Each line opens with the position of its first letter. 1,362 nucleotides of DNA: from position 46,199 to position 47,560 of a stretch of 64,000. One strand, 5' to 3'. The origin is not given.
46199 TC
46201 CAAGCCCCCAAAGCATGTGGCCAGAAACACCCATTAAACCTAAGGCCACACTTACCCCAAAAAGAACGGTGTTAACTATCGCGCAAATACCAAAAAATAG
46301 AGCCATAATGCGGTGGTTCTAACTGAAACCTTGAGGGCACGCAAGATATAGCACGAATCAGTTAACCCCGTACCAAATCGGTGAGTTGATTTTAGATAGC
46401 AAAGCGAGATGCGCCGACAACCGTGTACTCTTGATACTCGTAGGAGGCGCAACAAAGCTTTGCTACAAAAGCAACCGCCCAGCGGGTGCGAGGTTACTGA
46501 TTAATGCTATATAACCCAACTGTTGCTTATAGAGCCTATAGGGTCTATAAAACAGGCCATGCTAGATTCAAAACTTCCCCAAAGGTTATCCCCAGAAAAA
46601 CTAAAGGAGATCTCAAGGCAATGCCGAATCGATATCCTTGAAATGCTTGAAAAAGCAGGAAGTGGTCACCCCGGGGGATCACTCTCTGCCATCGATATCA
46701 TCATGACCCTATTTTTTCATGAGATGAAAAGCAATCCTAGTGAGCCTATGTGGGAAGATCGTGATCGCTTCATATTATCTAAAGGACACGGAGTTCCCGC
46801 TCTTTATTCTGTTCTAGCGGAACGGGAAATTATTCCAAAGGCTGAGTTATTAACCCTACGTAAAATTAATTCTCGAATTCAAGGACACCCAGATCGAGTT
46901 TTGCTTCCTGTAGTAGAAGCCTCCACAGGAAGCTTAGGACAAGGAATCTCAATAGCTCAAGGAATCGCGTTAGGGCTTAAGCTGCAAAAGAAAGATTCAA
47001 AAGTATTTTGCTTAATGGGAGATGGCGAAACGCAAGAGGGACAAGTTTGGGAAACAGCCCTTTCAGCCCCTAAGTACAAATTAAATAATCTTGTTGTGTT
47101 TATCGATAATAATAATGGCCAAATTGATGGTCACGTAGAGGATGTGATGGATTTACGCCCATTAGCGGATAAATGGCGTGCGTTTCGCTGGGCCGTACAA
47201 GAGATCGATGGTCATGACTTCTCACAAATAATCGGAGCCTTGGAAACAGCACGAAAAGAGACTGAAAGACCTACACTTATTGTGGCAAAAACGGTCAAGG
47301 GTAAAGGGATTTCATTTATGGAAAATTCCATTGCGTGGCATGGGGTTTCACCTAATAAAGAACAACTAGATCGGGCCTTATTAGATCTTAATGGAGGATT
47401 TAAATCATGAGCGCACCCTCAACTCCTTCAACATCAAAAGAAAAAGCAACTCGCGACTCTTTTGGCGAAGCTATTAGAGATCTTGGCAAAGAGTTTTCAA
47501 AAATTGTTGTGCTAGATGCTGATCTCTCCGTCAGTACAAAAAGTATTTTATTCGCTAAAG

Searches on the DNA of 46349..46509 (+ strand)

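Call 13: search_dna_similar(query=window:46349-46509:+, collection=plasmids, mode=distant, max_rows=40, max_evalue=0.001)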
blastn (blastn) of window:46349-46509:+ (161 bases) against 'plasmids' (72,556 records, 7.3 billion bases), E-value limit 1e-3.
No match.

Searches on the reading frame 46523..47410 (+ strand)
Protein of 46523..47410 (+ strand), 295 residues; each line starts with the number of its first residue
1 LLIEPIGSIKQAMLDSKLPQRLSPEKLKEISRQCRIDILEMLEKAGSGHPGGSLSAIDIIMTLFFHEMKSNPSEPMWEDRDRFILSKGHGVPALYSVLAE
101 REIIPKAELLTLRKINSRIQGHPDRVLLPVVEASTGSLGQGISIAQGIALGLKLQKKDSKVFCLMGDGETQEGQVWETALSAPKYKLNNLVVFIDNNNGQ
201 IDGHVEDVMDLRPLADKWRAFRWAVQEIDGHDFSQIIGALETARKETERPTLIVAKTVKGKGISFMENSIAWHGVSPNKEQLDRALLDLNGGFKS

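Call 61: search_protein_families(library=ncbifam, proteins=[window:46523-47410:+], max_evalue=0.00001)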
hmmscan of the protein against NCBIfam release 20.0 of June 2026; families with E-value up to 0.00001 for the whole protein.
window:46523-47410:+ (295 aa): 11 families
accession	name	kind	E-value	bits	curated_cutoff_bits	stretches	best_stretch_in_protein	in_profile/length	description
NF004559.0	PRK05899.2-5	equivalog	3.8e-96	322.7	488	1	21-290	12-280/627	transketolase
NF004556.0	PRK05899.2-2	equivalog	1.3e-86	291.2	575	1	23-289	13-276/639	transketolase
TIGR00232.1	tktlase_bact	equivalog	1.1e-60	205.7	682.25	1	33-284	6-268/654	transketolase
NF004558.0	PRK05899.2-4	equivalog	1.2e-53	182.5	788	1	34-285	10-266/651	transketolase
TIGR00204.1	dxs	equivalog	8e-18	64.3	465.95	2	21-197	12-172/616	1-deoxy-D-xylulose-5-phosphate synthase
TIGR03182.1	PDH_E1_alph_y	equivalog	8e-17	61.1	393.85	1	136-266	110-242/315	pyruvate dehydrogenase (acetyl-transferring) E1 component subunit alpha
NF003933.0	PRK05444.2-2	equivalog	5.3e-14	51.6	395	1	20-282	18-274/606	1-deoxy-D-xylulose-5-phosphate synthase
TIGR03181.1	PDH_E1_alph_x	equivalog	3e-13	49.4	411.35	1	138-255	124-243/341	pyruvate dehydrogenase (acetyl-transferring) E1 component subunit alpha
NF008968.0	PRK12315.1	subfamily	1.6e-11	43.2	510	1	140-279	118-266/582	1-deoxy-D-xylulose-5-phosphate synthase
TIGR00759.1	aceE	equivalog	2.3e-11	42.4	859.9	0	85-206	135-266/885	pyruvate dehydrogenase (acetyl-transferring), homodimeric type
TIGR03186.1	AKGDH_not_PDH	exception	3.4e-09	35.6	1408.3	0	225-267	355-397/889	alpha-ketoglutarate dehydrogenase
